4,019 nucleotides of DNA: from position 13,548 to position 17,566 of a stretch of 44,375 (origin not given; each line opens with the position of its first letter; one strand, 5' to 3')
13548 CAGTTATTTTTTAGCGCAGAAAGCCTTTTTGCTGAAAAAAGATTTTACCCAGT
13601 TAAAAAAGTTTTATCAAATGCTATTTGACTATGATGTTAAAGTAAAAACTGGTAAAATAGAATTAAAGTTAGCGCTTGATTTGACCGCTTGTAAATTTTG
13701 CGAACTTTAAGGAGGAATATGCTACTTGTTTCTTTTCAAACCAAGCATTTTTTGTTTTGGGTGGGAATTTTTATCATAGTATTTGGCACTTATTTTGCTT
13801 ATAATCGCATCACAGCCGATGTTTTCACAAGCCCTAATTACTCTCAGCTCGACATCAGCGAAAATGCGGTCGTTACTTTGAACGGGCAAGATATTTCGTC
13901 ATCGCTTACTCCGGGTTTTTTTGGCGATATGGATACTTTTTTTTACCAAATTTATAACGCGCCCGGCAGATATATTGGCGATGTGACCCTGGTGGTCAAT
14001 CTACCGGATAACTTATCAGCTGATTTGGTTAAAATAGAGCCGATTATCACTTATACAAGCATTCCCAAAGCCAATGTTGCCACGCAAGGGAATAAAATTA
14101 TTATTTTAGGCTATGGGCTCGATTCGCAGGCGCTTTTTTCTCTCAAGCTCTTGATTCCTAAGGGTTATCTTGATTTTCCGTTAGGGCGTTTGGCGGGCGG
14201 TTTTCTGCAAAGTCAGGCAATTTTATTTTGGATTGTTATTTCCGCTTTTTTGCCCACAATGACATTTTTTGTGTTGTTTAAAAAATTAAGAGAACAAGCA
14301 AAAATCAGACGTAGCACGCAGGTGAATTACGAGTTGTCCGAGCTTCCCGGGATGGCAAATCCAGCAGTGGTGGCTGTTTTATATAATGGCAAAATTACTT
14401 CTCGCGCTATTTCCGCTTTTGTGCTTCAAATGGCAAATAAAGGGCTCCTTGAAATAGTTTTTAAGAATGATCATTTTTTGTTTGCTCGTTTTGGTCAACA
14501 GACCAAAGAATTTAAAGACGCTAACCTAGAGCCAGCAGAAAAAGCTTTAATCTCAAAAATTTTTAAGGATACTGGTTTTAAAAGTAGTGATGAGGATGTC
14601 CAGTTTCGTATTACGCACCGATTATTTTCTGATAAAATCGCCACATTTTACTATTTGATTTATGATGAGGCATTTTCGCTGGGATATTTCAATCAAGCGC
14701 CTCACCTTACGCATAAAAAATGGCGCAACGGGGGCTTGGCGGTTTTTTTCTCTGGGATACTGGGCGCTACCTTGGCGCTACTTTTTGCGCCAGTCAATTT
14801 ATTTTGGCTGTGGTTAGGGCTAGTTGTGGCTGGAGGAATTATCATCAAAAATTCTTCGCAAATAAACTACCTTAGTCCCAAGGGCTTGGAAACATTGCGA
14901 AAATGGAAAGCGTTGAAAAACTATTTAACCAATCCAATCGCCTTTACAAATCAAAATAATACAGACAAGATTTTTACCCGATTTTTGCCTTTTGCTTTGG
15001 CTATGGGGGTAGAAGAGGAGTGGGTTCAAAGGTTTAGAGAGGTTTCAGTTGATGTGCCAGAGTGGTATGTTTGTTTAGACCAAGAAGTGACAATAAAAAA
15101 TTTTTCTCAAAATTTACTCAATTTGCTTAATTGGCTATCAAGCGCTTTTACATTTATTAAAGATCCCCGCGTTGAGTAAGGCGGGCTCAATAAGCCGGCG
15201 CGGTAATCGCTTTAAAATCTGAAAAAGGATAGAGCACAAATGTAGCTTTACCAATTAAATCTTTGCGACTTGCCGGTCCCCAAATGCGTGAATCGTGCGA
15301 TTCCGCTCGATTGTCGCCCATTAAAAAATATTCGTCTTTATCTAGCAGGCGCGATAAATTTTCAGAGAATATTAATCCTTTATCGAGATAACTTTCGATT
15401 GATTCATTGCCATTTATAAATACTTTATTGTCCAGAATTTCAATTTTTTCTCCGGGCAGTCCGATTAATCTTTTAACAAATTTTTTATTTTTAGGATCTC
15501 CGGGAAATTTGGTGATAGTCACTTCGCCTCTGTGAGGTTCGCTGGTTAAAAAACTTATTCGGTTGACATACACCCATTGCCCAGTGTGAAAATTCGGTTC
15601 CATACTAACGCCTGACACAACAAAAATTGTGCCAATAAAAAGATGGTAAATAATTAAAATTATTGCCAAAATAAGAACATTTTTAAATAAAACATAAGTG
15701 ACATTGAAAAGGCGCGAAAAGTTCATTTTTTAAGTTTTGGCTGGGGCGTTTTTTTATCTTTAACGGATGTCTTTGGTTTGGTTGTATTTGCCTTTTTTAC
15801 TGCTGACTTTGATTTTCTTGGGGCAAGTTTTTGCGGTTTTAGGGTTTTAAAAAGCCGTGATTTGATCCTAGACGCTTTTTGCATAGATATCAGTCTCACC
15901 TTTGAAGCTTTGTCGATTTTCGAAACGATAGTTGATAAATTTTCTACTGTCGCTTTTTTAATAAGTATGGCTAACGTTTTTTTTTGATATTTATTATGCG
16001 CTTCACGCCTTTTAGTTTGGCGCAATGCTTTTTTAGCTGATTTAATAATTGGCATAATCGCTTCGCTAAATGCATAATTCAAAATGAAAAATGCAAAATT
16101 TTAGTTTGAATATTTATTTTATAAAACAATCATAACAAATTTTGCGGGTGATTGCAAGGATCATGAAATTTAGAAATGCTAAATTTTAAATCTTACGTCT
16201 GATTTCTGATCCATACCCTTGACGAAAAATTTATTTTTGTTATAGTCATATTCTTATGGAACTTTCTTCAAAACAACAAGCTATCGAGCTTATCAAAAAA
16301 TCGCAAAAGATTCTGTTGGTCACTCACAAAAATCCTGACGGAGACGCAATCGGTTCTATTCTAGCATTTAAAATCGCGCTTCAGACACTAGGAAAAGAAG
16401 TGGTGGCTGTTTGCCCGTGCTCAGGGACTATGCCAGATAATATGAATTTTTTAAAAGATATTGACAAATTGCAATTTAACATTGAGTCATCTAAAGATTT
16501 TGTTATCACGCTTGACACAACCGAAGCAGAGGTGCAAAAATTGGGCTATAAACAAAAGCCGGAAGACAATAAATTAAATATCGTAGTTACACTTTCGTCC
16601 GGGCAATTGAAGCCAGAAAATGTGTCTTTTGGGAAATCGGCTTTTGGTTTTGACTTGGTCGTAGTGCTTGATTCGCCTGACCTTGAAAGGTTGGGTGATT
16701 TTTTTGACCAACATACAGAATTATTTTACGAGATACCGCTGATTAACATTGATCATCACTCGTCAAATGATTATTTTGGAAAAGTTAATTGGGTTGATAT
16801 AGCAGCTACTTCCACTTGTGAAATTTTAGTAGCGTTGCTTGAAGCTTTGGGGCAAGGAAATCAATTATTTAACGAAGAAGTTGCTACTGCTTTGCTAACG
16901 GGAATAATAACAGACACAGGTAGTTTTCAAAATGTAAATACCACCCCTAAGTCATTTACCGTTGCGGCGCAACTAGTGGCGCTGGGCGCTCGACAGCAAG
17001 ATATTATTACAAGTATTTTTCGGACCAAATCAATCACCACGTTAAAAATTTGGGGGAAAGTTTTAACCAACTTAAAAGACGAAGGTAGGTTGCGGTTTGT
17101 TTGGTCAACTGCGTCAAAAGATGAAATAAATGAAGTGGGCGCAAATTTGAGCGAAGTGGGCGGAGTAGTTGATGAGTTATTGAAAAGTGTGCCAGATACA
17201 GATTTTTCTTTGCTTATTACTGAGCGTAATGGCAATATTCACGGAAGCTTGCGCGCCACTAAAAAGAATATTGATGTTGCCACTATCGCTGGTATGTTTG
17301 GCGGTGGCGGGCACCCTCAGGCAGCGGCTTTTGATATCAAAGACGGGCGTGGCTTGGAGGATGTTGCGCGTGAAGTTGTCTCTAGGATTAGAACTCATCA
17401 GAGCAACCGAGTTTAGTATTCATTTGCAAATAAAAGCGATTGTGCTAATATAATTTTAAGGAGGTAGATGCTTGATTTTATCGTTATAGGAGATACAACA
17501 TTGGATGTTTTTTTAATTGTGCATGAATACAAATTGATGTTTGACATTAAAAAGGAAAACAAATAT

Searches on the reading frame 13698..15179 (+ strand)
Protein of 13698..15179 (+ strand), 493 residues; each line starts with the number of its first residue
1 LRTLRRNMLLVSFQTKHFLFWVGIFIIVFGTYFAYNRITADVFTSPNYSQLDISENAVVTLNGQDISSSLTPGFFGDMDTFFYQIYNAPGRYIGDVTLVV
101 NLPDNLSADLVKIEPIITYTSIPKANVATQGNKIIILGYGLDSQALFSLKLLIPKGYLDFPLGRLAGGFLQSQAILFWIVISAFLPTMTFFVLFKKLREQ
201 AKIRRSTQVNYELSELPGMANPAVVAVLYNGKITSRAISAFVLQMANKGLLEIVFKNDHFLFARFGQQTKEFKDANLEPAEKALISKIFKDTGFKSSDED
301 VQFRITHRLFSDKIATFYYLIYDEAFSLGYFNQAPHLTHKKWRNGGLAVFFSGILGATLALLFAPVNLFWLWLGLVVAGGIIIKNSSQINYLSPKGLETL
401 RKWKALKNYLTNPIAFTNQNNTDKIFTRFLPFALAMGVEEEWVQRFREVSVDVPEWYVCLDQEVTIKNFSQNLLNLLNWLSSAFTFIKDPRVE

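Call 44: search_protein_families(library=pfam, proteins=[window:13698-15179:+], max_evalue=0.00001)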
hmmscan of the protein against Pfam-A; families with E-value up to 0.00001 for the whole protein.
window:13698-15179:+ (493 aa): 1 family
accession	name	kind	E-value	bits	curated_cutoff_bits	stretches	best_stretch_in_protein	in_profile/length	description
PF20990.2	DUF2207_C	-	2.7e-31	109.6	33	1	215-446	7-247/247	Predicted membrane protein (DUF2207) C-terminal domain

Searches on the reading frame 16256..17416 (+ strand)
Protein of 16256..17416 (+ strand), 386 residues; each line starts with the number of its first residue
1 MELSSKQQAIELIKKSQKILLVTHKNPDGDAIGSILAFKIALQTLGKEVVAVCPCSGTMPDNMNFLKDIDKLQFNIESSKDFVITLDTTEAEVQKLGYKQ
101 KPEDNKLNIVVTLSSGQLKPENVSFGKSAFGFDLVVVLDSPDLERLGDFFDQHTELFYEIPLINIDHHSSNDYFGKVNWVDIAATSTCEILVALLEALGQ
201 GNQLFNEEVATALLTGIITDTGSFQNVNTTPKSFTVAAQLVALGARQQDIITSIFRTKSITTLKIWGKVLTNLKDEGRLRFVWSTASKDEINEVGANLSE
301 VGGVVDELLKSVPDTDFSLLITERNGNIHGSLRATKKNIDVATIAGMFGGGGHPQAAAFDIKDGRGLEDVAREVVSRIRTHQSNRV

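Call 44: search_protein_families(library=pfam, proteins=[window:16256-17416:+], max_evalue=0.00001)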
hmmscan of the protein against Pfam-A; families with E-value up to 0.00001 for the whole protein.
window:16256-17416:+ (386 aa): 2 families
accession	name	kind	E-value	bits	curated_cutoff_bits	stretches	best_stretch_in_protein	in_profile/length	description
PF01368.27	DHH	-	3e-17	63.5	28.1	1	18-217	1-125/125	DHH family, N-terminal domain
PF02272.25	DHHA1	-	1.9e-11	44.8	25.9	1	295-376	12-98/102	DHHA1 domain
